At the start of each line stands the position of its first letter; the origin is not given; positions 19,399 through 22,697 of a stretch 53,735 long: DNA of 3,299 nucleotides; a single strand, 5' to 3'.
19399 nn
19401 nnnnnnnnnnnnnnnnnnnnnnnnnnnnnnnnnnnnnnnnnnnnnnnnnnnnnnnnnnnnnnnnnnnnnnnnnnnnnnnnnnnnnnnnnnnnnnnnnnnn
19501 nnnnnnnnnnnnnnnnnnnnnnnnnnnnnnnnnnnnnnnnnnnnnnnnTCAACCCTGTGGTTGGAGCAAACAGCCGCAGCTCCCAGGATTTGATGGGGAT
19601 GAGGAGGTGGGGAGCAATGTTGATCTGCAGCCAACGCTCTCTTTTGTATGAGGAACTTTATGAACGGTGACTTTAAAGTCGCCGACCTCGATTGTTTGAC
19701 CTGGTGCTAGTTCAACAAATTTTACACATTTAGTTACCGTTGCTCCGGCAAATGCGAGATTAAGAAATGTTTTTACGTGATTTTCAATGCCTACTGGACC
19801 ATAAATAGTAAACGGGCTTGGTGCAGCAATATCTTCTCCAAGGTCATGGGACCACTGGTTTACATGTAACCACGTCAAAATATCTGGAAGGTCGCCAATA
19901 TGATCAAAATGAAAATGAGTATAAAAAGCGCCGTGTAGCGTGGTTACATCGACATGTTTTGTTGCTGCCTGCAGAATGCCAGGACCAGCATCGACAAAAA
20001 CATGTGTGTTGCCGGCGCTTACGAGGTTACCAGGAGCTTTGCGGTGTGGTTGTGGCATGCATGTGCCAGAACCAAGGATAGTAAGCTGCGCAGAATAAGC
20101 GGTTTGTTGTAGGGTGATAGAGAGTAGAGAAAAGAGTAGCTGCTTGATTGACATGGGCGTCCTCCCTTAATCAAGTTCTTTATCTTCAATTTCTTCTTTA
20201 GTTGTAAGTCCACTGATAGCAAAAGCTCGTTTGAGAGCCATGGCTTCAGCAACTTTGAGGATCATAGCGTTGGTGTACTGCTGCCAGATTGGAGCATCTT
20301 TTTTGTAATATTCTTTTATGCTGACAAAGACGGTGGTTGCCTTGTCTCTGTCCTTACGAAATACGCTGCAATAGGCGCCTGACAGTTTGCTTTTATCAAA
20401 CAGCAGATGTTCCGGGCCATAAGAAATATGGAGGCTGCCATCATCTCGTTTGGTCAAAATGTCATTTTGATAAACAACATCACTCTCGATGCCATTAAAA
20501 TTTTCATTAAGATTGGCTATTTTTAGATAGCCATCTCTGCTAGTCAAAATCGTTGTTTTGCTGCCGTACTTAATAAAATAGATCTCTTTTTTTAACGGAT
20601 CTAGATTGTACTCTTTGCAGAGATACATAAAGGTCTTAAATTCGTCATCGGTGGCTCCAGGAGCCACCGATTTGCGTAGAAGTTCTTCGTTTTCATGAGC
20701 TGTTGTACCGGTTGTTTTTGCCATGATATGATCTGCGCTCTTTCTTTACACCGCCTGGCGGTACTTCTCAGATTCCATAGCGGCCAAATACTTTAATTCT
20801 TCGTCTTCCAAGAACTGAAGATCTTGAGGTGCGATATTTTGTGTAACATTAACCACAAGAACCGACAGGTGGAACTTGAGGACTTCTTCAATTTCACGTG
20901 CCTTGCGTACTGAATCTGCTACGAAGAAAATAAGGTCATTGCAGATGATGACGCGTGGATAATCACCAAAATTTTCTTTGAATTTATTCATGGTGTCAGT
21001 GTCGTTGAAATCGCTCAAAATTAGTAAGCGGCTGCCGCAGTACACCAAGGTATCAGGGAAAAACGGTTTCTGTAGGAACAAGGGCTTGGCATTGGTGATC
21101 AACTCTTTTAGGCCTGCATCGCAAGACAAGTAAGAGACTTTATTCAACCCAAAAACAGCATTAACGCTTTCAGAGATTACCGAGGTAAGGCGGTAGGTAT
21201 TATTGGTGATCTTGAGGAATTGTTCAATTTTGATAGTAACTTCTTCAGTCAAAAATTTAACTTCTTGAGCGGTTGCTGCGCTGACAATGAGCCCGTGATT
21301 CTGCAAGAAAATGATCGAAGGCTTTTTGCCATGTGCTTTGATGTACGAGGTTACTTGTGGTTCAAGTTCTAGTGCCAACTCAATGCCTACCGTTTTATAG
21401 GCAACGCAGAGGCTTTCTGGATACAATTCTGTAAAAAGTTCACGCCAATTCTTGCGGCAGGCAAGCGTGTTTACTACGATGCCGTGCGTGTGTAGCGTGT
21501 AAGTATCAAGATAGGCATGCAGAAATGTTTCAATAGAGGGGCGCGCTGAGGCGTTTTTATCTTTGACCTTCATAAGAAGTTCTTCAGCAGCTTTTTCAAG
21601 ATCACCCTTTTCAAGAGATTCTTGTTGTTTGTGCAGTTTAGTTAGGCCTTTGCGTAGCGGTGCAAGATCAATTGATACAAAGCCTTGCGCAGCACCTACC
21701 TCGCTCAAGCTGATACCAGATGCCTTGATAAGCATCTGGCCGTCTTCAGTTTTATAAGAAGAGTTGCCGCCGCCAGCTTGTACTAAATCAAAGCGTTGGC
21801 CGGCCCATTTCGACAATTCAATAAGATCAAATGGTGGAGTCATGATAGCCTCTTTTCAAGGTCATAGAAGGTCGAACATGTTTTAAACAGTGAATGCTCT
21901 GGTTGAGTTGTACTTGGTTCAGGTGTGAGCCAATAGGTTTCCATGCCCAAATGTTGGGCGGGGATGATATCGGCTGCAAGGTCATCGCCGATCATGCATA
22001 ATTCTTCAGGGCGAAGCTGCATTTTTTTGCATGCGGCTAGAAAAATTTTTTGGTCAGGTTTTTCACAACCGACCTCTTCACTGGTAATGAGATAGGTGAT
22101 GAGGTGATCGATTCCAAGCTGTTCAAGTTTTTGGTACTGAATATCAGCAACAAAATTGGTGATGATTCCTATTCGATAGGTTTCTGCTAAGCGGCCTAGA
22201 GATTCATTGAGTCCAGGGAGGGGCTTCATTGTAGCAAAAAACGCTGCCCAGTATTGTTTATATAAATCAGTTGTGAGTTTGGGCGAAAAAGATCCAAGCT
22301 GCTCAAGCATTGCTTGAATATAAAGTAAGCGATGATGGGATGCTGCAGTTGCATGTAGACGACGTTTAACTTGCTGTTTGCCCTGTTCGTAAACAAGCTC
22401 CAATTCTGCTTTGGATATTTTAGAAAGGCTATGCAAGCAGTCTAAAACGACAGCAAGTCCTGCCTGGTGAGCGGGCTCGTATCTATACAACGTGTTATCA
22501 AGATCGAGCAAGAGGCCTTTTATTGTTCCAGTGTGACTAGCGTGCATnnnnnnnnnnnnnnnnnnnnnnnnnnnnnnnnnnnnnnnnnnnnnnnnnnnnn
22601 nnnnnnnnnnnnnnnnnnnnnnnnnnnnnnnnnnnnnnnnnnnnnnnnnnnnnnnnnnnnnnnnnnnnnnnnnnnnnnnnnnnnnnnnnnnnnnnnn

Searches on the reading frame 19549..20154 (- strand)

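Call 10: search_protein_families(library=pfam, proteins=[window:19549-20154:-], max_evalue=0.01)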
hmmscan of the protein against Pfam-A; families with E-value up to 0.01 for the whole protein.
window:19549-20154:- (201 aa): 2 families
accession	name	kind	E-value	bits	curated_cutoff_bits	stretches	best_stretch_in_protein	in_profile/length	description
PF12706.13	Lactamase_B_2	-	2.1e-12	47.5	27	1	51-173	2-116/200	Beta-lactamase superfamily domain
PF00753.33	Lactamase_B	-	1.5e-07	32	22.7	1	44-168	10-130/196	Metallo-beta-lactamase superfamily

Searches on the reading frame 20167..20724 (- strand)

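Call 10: search_protein_families(library=pfam, proteins=[window:20167-20724:-], max_evalue=0.01)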
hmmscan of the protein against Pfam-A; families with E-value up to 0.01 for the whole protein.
window:20167-20724:- (185 aa): 1 family
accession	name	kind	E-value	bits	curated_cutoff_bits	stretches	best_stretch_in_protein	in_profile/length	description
PF03837.19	RecT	-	4.6e-33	114.9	24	1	15-182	10-190/198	RecT family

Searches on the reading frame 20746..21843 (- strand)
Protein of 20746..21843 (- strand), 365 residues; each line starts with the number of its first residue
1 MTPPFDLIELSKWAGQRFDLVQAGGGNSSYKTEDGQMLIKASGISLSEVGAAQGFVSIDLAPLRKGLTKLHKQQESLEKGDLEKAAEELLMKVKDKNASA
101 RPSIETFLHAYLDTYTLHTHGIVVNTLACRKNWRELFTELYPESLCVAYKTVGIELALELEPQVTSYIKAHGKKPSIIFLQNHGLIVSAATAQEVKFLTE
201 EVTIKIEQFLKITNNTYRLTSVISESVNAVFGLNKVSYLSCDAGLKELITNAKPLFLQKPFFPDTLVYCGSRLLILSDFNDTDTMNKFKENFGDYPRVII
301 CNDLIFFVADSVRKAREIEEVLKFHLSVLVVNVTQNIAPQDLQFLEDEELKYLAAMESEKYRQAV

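Call 10: search_protein_families(library=pfam, proteins=[window:20746-21843:-], max_evalue=0.01)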
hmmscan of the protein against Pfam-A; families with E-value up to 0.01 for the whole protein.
window:20746-21843:- (365 aa): 1 family
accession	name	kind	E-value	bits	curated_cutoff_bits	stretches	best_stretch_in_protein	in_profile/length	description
PF00596.27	Aldolase_II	-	4.2e-15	56.6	22.2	1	7-202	3-175/183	Class II Aldolase and Adducin N-terminal domain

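Call 44: search_protein_families(library=ncbifam, proteins=[window:20746-21843:-], max_evalue=0.001)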
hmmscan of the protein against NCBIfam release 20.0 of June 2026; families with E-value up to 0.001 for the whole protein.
window:20746-21843:- (365 aa): 12 families
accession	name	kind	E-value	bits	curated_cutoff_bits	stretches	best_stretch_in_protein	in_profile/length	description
NF006194.0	PRK08324.2-2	equivalog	1.3e-18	67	686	1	10-216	30-231/703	bifunctional aldolase/short-chain dehydrogenase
NF006193.0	PRK08324.2-1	subfamily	1.3e-17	63.2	1213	1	7-220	30-256/705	bifunctional aldolase/short-chain dehydrogenase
NF006196.0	PRK08324.2-4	equivalog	2.9e-15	55.7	831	1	8-219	21-229/657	bifunctional aldolase/short-chain dehydrogenase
TIGR02632.1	RhaD_aldol-ADH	equivalog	1.4e-14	53.4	567.75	1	17-214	14-209/676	bifunctional rhamnulose-1-phosphate aldolase/short-chain dehydrogenase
NF006195.0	PRK08324.2-3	equivalog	1.6e-14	53.1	931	1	15-213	36-228/678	bifunctional aldolase/short-chain dehydrogenase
NF006190.0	PRK08324.1-4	equivalog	1.6e-14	53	1014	1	7-218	21-227/689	bifunctional aldolase/short-chain dehydrogenase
NF006192.0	PRK08324.1-6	equivalog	6.6e-14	51.2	639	1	15-211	37-228/685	bifunctional aldolase/short-chain dehydrogenase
NF006189.0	PRK08324.1-3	equivalog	5.5e-10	38.2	634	1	20-214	41-233/701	bifunctional rhamnulose-1-phosphate aldolase/short-chain dehydrogenase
NF006197.0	PRK08324.2-5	equivalog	8.3e-08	31.1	627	1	10-211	23-221/583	bifunctional aldolase/short-chain dehydrogenase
TIGR03328.1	salvage_mtnB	equivalog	3.2e-05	23.5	137.05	0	57-131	22-98/194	methylthioribulose 1-phosphate dehydratase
NF005984.0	PRK08087.1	subfamily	8.9e-05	22.3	264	0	146-230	125-202/215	L-fuculose-phosphate aldolase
TIGR01086.1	fucA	equivalog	0.00011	22.1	400.25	0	146-231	124-202/214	L-fuculose-phosphate aldolase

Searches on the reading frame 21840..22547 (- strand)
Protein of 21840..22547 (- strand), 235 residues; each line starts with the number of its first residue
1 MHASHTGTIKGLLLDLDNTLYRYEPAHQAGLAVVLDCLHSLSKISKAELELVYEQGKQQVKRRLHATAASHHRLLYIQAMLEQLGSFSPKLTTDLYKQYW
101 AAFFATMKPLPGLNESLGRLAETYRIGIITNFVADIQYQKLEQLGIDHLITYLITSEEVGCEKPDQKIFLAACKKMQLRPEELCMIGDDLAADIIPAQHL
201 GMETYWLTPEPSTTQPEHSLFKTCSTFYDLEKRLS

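Call 10: search_protein_families(library=pfam, proteins=[window:21840-22547:-], max_evalue=0.01)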
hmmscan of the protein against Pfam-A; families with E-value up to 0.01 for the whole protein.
window:21840-22547:- (235 aa): 5 families
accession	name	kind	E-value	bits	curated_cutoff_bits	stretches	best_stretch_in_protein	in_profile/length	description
PF13419.12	HAD_2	-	7.1e-23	82.1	23.8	1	13-206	2-177/178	Haloacid dehalogenase-like hydrolase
PF00702.32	Hydrolase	-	3.3e-22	80.2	26.4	1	9-201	1-191/191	haloacid dehalogenase-like hydrolase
PF13242.12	Hydrolase_like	-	1.4e-09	38.1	22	1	161-207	2-48/75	HAD-hyrolase-like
PF06941.18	NT5C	-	0.00016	22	24.8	1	77-133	34-92/180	5' nucleotidase, deoxy (Pyrimidine), cytosolic type C protein (NT5C)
PF09419.16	PGP_phosphatase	-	0.00042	20.4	20.4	0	175-208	131-164/168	Mitochondrial PGP phosphatase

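Call 44: search_protein_families(library=ncbifam, proteins=[window:21840-22547:-], max_evalue=0.001)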
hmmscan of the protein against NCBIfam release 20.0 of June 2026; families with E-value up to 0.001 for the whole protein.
window:21840-22547:- (235 aa): 32 families (the best 25 are shown)
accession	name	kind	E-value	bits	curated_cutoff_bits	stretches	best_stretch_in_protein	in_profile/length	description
NF053830.1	RUBPPhHalo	equivalog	4.9e-48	163.8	330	1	10-213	3-209/234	ribulose-1,5-bisphosphate 5-phosphatase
TIGR02253.1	CTE7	subfamily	1.2e-37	129.8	169.75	1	9-214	2-201/221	TIGR02253 family HAD-type hydrolase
TIGR02254.1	YjjG_YfnB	equivalog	5.6e-30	104.5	159.9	1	9-221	1-210/223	YjjG family noncanonical pyrimidine nucleotidase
NF006976.0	PRK09449.1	equivalog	4.8e-23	81.8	183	1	92-214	79-202/225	pyrimidine 5'-nucleotidase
TIGR02252.1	DREG-2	subfamily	2e-20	73.5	155.2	1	90-206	89-203/203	HAD hydrolase, REG-2-like, family IA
NF052576.1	PymNtasePynAStpc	equivalog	1.3e-15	57.7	350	1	10-216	4-209/229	pyrimidine 5'-nucleotidase PynA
TIGR01549.1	HAD-SF-IA-v1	subfamily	1.1e-13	51.8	23.3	1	122-201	75-149/149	HAD-IA family hydrolase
TIGR01449.2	PGP_bact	equivalog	2.6e-12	46.7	180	1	13-208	2-185/213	phosphoglycolate phosphatase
NF008018.0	PRK10748.1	equivalog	4.7e-12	45.6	225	1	7-211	8-211/238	5-amino-6-(5-phospho-D-ribitylamino)uracil phosphatase YigB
NF009695.0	PRK13222.1-2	equivalog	5.6e-12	45.6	225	1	93-206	78-192/226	phosphoglycolate phosphatase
TIGR01428.1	HAD_type_II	equivalog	9.3e-12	45.4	125.4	1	102-207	85-190/197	haloacid dehalogenase type II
TIGR01662.1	HAD-SF-IIIA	subfamily_domain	1.1e-11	45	44.6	1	115-208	32-139/141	HAD-IIIA family hydrolase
TIGR01668.1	YqeG_hyp_ppase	hypoth_equivalog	8.9e-11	41.6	89.1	1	161-215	89-143/170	YqeG family HAD IIIA-type phosphatase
NF009804.0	PRK13288.1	equivalog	9.7e-11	41.5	218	1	111-204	85-178/215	pyrophosphatase PpaX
TIGR01509.1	HAD-SF-IA-v3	subfamily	9.1e-10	38.9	29.4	1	139-207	89-154/154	HAD-IA family hydrolase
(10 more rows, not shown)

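Call 67: search_solved_structures(query=window:21840-22547:-, max_evalue=0.001)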
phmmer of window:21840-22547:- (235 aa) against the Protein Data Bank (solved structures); distinct sequences matched with E-value up to 0.001: 34.
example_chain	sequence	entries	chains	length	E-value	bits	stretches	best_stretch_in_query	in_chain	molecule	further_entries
2hoq_A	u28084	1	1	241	9.8e-17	64.6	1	86-208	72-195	Putative HAD-hydrolase PH1655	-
3ed5_A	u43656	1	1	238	1.1e-11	48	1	11-217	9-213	YfnB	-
3vay_A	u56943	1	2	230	1.2e-11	48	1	9-211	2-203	HAD-superfamily hydrolase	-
3i76_A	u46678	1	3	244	1.3e-11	47.9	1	11-217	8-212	Putative HAD-hydrolase yfnB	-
4ygq_A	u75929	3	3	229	2.3e-11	47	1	116-209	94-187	Hydrolase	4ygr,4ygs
3qnm_A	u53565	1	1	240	6.6e-11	45.5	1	88-209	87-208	Haloacid dehalogenase-like hydrolase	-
6q7p_A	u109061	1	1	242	1.3e-10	44.6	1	111-207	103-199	OE1.2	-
6q7q_A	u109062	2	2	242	3.5e-10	43.2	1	111-207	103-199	OE1.3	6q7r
1x42_A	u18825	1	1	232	1.7e-09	41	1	111-207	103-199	hypothetical protein PH0459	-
2gfh_A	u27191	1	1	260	2.3e-09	40.5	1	7-209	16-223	haloacid dehalogenase-like hydrolase domain containing 4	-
3u26_A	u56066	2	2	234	3e-09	40.1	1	111-207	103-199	PF00702 domain protein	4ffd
6q7n_A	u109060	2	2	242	3.4e-09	40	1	111-207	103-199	BH32 | OE1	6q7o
4knw_A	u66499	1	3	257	4e-09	39.7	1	8-208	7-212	N-acylneuraminate-9-phosphatase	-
2w4m_A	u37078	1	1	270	5.6e-09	39.2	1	8-208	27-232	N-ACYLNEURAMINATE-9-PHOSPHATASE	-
6z1k_A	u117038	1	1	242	1e-08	38.3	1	111-207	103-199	BH32.6 protein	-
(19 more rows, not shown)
